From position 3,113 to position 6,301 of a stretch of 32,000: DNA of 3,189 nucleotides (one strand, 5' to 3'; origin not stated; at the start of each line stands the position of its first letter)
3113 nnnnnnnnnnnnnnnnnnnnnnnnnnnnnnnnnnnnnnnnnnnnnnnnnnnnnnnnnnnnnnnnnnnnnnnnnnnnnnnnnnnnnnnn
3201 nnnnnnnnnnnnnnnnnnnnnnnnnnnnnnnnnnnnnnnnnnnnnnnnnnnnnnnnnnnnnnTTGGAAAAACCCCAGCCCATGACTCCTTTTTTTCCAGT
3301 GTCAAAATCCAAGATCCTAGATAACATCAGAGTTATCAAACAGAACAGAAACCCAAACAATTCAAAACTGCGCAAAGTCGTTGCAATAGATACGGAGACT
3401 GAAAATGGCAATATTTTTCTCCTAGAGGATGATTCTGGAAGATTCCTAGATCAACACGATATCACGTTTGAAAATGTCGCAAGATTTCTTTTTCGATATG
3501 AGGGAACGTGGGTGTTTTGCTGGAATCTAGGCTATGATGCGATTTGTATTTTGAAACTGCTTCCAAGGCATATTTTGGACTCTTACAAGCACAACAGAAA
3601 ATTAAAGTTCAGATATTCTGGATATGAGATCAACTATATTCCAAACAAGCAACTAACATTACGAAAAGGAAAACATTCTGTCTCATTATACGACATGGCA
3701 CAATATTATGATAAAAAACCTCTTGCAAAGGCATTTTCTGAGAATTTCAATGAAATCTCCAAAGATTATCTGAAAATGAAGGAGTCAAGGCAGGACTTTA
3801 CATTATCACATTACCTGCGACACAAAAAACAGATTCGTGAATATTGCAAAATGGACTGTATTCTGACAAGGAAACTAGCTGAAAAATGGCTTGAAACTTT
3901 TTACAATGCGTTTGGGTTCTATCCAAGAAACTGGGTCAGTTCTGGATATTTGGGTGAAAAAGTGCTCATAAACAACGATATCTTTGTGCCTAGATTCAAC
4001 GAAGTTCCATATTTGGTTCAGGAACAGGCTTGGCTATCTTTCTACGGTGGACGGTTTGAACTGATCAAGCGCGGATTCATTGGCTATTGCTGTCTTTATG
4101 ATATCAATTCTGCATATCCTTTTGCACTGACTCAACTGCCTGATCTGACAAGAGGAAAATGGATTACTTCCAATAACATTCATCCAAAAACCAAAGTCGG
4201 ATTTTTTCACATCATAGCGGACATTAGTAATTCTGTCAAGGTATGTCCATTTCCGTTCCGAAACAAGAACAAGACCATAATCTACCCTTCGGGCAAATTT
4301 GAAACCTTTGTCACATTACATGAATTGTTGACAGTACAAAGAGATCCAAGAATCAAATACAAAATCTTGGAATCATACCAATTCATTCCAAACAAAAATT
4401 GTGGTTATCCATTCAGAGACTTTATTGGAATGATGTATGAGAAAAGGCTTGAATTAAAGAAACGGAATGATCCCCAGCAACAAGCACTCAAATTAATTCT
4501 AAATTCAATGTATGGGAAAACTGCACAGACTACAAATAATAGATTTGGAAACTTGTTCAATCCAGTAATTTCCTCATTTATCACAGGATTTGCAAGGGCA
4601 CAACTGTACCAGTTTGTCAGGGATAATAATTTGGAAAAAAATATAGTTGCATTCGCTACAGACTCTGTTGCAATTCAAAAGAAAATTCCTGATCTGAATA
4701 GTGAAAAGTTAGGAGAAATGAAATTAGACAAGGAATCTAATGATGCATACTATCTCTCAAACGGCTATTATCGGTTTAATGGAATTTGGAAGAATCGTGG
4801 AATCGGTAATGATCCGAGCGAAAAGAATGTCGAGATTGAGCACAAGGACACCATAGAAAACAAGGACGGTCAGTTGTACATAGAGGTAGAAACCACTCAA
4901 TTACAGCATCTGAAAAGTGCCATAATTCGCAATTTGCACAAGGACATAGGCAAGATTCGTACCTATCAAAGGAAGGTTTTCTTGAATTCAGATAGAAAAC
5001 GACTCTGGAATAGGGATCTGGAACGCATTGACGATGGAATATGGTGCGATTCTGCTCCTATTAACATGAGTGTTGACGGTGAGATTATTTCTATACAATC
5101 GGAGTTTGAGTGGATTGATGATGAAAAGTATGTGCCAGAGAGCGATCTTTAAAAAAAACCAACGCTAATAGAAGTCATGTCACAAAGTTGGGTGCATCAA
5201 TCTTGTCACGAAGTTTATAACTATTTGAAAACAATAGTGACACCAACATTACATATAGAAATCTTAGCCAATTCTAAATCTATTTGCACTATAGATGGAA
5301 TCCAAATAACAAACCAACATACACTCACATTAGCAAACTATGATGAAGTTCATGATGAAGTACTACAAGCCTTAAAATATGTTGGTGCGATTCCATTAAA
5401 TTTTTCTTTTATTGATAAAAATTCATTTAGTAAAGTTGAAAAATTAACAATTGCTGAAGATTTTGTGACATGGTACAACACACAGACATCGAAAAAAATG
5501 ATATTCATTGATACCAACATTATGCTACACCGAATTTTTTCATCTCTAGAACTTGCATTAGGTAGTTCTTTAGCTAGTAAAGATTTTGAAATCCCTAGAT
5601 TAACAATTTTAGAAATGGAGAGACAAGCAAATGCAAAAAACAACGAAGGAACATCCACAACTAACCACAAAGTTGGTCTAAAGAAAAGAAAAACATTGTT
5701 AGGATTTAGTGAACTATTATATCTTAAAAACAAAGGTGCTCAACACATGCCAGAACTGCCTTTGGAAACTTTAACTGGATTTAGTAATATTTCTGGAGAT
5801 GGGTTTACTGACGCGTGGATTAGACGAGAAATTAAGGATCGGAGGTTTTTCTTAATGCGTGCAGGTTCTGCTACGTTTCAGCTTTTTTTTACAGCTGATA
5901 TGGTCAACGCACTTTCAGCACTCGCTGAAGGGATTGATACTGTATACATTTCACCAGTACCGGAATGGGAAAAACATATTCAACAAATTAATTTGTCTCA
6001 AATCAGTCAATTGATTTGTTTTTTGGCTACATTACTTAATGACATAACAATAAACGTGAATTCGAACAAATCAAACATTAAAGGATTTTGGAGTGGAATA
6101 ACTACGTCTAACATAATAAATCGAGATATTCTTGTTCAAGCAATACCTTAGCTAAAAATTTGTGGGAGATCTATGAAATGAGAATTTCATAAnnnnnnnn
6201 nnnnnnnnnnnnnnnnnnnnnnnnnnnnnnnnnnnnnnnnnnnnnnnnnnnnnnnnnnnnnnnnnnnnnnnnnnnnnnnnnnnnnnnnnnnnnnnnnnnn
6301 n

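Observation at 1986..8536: Cas1 + protein-primed PolB self-synthesising transposon (casposon) inserted at the 3' end of aEF-2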

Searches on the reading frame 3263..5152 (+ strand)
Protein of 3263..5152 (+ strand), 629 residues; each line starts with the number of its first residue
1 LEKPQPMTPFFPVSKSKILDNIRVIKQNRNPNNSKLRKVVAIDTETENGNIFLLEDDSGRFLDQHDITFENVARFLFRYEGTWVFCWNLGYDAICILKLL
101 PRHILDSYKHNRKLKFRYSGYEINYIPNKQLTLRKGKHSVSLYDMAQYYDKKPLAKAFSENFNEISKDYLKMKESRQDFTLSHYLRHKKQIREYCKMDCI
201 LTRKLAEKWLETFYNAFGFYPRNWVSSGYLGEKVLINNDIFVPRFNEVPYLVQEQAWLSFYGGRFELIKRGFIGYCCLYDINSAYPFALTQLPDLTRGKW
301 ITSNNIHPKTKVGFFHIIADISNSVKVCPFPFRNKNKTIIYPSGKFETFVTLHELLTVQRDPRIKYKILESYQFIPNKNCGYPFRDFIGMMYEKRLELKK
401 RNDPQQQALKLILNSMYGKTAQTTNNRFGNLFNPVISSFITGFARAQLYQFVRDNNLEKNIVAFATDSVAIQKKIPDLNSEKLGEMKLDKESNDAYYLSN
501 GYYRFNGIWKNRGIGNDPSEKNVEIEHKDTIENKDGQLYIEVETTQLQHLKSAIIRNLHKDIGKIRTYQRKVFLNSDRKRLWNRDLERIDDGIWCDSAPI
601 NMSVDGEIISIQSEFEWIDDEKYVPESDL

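Call 7: search_protein_families(library=pfam, proteins=[window:3263-5152:+], max_evalue=0.01)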
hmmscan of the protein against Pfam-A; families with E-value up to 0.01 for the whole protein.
window:3263-5152:+ (629 aa): 2 families
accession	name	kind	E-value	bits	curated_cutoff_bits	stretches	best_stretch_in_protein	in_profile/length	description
PF03175.18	DNA_pol_B_2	-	3.1e-24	86.2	25.8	1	127-426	82-392/468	DNA polymerase type B, organellar and viral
PF00136.26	DNA_pol_B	-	0.0024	17.2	23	1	397-451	145-195/453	DNA polymerase family B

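Call 32: search_protein_families(library=padloc, proteins=[window:3281-5152:+], max_evalue=0.01)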
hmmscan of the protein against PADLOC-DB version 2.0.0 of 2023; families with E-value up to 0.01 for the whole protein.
window:3281-5152:+ (623 aa): 0 families

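Call 33: search_protein_families(library=phrogs, proteins=[window:3281-5152:+], max_evalue=0.01)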
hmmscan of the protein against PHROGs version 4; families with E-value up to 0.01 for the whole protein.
window:3281-5152:+ (623 aa): 4 families
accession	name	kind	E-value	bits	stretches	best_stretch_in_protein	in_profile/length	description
phrog_11768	-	DNA, RNA and nucleotide metabolism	1.7e-62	212.9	1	20-579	20-594/647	DNA polymerase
phrog_1907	-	DNA, RNA and nucleotide metabolism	1.8e-21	77.4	1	31-527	16-562/629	DNA polymerase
phrog_1252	-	DNA, RNA and nucleotide metabolism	1.8e-06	27.8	1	372-431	372-427/663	DNA polymerase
phrog_17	-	DNA, RNA and nucleotide metabolism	0.00029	19.9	1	28-207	667-828/1445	DNA polymerase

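Call 34: search_protein_families(library=ncbifam, proteins=[window:3281-5152:+], max_evalue=0.01)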
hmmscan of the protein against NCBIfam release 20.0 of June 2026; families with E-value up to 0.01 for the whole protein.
window:3281-5152:+ (623 aa): 0 families

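Call 45: search_solved_structures(query=window:3281-5152:+, max_evalue=1, show_alignments=1)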
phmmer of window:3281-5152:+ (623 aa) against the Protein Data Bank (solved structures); distinct sequences matched with E-value up to 1: 0.

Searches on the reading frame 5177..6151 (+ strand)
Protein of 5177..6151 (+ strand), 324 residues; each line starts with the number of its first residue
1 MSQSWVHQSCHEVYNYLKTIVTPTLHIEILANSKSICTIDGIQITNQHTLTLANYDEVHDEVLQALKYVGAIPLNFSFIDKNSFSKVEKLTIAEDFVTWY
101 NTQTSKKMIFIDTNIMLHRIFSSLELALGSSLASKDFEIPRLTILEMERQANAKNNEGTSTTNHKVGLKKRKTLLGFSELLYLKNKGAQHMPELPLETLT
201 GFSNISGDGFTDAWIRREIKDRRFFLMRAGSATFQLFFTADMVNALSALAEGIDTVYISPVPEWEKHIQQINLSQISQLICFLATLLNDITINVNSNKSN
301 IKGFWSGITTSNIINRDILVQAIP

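Call 7: search_protein_families(library=pfam, proteins=[window:5177-6151:+], max_evalue=0.01)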
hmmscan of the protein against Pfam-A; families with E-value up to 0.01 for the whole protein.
window:5177-6151:+ (324 aa): 0 families

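Call 32: search_protein_families(library=padloc, proteins=[window:5177-6151:+], max_evalue=0.01)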
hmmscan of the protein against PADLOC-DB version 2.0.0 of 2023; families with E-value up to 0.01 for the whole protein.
window:5177-6151:+ (324 aa): 1 family
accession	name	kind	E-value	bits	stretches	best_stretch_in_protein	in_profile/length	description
PDLC01973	CARF_m1--CARF_PIN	-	6.5e-09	33.3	1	90-320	245-453/465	-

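Call 33: search_protein_families(library=phrogs, proteins=[window:5177-6151:+], max_evalue=0.01)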
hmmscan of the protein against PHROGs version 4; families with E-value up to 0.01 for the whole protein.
window:5177-6151:+ (324 aa): 0 families

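Call 34: search_protein_families(library=ncbifam, proteins=[window:5177-6151:+], max_evalue=0.01)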
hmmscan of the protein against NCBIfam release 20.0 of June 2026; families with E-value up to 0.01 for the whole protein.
window:5177-6151:+ (324 aa): 0 families

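Call 46: search_solved_structures(query=window:5177-6151:+, max_evalue=10, show_alignments=1)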
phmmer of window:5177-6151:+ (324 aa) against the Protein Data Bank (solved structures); distinct sequences matched with E-value up to 10: 3.
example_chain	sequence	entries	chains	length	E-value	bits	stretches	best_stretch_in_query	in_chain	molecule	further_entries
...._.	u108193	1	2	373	0.76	12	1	58-111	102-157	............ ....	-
6p4w_B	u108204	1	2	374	0.76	12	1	58-111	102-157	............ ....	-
9ink_A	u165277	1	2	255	1.9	10.7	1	247-324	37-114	Yellow protein of the takeout family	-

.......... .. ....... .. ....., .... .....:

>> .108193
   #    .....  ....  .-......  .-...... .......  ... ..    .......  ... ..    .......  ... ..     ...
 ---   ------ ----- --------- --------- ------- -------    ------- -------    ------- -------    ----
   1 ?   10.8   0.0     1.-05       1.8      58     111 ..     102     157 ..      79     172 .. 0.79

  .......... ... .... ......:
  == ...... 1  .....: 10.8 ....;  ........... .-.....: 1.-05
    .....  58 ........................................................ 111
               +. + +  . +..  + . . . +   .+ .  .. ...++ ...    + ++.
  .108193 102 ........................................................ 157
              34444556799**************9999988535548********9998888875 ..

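Call 47: find_homologous_proteins(query=window:5177-6151:+, max_evalue=0.001)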
Query window:5177-6151:+ (324 aa): 10 proteins with E <= 0.001 among 4396 candidates.
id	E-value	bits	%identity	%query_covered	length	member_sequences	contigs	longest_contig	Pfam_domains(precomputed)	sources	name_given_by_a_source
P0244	2.3e-211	718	100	100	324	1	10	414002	-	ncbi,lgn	-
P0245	1.4e-116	407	58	100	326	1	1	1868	-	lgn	-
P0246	3.3e-94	333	51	99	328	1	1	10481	-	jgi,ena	-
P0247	9.3e-89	316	51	96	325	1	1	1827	-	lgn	-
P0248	3.0e-88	314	49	98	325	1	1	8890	-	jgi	jgi:hypothetical protein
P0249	7.9e-82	293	49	93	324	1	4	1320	-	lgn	-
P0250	5.6e-63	231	42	92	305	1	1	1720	-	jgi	jgi:hypothetical protein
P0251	3.3e-46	176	38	88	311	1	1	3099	-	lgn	-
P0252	2.0e-41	160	37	90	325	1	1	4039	PF13638.13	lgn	-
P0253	1.6e-37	147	34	96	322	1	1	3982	-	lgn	-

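Call 49: find_encoding_contigs(protein=P0246, flank=10000, max_places=2)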
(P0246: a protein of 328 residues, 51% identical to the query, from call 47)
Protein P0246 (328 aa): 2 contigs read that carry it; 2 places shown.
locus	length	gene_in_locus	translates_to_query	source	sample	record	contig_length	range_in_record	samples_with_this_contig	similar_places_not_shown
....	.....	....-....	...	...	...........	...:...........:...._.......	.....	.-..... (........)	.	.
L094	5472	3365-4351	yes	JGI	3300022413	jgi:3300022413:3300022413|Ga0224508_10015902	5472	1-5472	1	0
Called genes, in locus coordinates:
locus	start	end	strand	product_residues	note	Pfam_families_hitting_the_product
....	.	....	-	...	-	?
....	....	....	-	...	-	-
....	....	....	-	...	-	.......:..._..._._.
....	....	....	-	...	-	-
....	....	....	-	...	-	-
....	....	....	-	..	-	-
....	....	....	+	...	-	-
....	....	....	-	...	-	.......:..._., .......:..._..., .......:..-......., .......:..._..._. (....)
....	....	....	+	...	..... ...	-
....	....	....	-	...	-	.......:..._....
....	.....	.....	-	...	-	?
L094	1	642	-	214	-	?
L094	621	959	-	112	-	-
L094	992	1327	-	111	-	-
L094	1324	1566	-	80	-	-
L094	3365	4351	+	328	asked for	-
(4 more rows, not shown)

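Call 50: find_encoding_contigs(protein=P0248, flank=10000, max_places=2)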
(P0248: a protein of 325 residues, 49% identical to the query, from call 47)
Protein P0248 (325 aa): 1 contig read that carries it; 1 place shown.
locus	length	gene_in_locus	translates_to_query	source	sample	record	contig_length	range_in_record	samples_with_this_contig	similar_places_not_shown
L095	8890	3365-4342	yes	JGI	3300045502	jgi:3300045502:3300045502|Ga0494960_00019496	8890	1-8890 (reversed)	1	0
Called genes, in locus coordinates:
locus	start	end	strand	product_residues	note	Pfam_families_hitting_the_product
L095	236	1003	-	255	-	-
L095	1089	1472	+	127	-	-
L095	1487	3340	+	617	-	PF03175:DNA_pol_B_2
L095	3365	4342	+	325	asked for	-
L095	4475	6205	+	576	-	-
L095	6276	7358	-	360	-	-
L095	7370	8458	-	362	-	PF01867:Cas_Cas1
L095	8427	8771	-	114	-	-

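Call 58: predict_structure(alignment_id=A2)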
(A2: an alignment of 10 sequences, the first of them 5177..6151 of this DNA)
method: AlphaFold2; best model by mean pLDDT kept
length: 324 residues; sequences in the alignment: 10
mean_pLDDT: 84.6   pTM: 0.84
mean pLDDT of the five models: 84.6, 81.5, 80.3, 79.2, 53.1
residues with pLDDT >= 90: 144; 70-90: 141; 50-70: 30; < 50: 9
segments of 3 or more residues with pLDDT < 50: 156-162
pLDDT, mean of each block of 10 residues (from residue 1): 75 90 91 92 92 83 92 93 83 93 91 91 91 87 85 56 64 87 90 69 58 80 78 83 87 91 90 95 91 92 80 84 85
secondary structure, 60 per line:
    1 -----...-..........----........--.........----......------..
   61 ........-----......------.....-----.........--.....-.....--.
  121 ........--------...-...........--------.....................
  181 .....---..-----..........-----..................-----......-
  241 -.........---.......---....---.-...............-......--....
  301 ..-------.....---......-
elements in order: E6-8 H10-19 E24-31 E34-42 E47-52 H59-68 E74-79 E86-90 H96-104 E107-111 H113-117 H120-128 E137-139 H141-151 H160-185 H196-205 H211-228 E234-239 H242-250 E254-260 H264-267 H273-287 E289-294 E297-302 H310-314 E318-323

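Call 61: fold_search(model_id=the predicted structure, library=pdb)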
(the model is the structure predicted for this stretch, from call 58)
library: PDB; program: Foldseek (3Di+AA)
matches with E <= 10: 380; with E <= 0.001: 5
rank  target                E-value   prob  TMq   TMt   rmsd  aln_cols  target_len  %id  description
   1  9jxw_A                1.2e-06  1.00  0.49  0.40   6.6       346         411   12  Crystal structure of SiRe_0806 from Sulfolobus islandicus (released 2025-07-23)
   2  9jxx_B                1.4e-06  1.00  0.48  0.39   7.3       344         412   15  Crystal structure of SiRe_0806 in complex with cA4 (released 2025-07-23)
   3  9jxx_A                2.7e-06  1.00  0.49  0.40   7.1       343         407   15  Crystal structure of SiRe_0806 in complex with cA4 (released 2025-07-23)
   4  9jxx_C                9.8e-06  1.00  0.49  0.39   7.6       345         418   13  Crystal structure of SiRe_0806 in complex with cA4 (released 2025-07-23)
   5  9jxw_B                1.3e-05  1.00  0.47  0.39   6.6       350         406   12  Crystal structure of SiRe_0806 from Sulfolobus islandicus (released 2025-07-23)
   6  6d6q_K                4.1e-02  0.84  0.27  0.11  15.3       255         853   12  Human nuclear exosome-MTR4 RNA complex - overall reconstruction (released 2018-06-20)
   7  8arv_B                5.3e-02  0.41  0.22  0.25  12.3       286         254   10  Structure of the EAL domain of BifA from Pseudomonas aeruginosa (released 2023-04-12)
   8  6hq4_A                6.5e-02  0.15  0.17  0.15  16.2       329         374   11  Structure of EAL enzyme Bd1971 - cAMP bound form (released 2019-07-31)
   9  6hq5_A                1.1e-01  0.14  0.17  0.15  16.0       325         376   10  Structure of EAL Enzyme Bd1971 - cAMP and cyclic-di-GMP bound form (released 2019-07-31)
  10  4f3h                  1.9e-01  0.16  0.19  0.22  12.7       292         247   11  The structural of FimXEAL-c-di-GMP from Xanthomonas campestris (released 2012-11-14)
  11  2aam_B                2.5e-01  0.12  0.14  0.15  11.5       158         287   14  Crystal structure of a putative glycosidase (tm1410) from thermotoga maritima at 2.20 A resolution (released 2005-07-26)
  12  9euz_C                3.5e-01  0.10  0.14  0.15  11.6       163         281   14  Glycoside hydrolase family 191 enzyme from Thermotoga maritima (released 2025-04-09)
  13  2aam_C                3.6e-01  0.10  0.14  0.15  11.5       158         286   14  Crystal structure of a putative glycosidase (tm1410) from thermotoga maritima at 2.20 A resolution (released 2005-07-26)
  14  1qpr_A                4.3e-01  0.07  0.17  0.18  16.9       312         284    9  QUINOLINATE PHOSPHORIBOSYLTRANSFERASE (QAPRTASE) FROM MYCOBACTERIUM TUBERCULOSIS IN COMPLEX WITH PHTHALATE AND PRPCP (released 1998-10-21)
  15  4j9v_A                5.0e-01  0.09  0.19  0.15  18.5       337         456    9  Crystal Structure of the TrkA Gating ring bound to ATP-gamma-S (released 2013-04-10)
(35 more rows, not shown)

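Call 73: search_protein_families(library=pfam, alignment_id=A2, max_evalue=0.1)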
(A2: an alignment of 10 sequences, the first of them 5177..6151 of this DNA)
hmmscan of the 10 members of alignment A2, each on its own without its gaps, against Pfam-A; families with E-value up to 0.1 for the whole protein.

A. member 1, window:5177-6151:+ (324 aa): 0 families

B. families by the number of members that match (of 10 scanned): 3 families
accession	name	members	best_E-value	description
PF13638.12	PIN_4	7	6.5e-06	PIN domain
PF01850.27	PIN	2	0.024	PIN domain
PF07058.16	MAP70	1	0.096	Microtubule-associated protein 70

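Call 87: search_solved_structures(query=A2, max_evalue=10, show_alignments=2)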
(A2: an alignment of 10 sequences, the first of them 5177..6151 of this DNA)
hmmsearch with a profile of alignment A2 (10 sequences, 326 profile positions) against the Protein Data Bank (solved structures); distinct sequences matched with E-value up to 10: 1.
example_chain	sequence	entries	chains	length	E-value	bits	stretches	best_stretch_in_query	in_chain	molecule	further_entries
3i8o_A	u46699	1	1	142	0.0034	19.9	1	107-158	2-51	KH domain-containing protein MJ1533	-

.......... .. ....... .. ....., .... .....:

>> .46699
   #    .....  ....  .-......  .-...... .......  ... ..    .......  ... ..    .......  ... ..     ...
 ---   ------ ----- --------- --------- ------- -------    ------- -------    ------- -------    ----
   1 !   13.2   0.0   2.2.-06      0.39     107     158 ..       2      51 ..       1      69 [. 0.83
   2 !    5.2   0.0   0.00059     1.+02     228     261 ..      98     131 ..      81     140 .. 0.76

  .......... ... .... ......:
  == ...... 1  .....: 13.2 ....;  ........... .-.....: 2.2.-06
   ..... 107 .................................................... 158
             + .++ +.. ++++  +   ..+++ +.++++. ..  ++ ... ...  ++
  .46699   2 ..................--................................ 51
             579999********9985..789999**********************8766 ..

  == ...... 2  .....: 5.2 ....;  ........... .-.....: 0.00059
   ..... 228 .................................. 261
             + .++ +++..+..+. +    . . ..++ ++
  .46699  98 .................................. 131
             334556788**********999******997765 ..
